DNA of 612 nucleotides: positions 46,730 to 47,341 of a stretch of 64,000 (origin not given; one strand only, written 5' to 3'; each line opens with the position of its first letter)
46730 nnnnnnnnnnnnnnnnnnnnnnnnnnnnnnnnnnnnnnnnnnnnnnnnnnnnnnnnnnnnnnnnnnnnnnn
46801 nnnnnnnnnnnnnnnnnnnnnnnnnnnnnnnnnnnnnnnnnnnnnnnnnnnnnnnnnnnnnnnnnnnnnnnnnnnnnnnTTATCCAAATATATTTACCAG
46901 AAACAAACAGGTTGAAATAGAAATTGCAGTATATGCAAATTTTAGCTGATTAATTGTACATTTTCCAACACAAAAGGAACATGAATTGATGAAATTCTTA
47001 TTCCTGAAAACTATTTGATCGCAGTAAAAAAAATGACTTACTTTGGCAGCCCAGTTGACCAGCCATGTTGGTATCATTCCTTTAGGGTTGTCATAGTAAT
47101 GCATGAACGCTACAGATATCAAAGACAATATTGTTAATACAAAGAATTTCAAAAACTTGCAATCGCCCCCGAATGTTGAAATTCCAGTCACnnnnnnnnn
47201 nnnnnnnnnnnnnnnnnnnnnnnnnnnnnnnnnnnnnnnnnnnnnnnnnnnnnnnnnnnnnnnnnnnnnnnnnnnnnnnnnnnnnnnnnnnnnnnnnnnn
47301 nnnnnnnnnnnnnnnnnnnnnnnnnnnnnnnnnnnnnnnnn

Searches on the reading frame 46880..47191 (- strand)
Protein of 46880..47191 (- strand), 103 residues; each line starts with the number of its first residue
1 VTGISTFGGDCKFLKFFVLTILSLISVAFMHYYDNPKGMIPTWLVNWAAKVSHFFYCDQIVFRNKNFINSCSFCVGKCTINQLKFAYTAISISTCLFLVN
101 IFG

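Call 23: search_protein_families(library=pfam, proteins=[window:46880-47191:-], max_evalue=0.01)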
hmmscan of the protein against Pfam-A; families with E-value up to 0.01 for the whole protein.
window:46880-47191:- (103 aa): 0 families

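Call 45: search_solved_structures(query=window:46880-47191:-, max_evalue=0.01)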
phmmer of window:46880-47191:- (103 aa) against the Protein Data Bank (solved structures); distinct sequences matched with E-value up to 0.01: 1.
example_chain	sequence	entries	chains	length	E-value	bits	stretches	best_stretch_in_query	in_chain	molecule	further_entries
1ln1_A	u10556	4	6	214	7.2e-07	33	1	27-51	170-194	Phosphatidylcholine transfer protein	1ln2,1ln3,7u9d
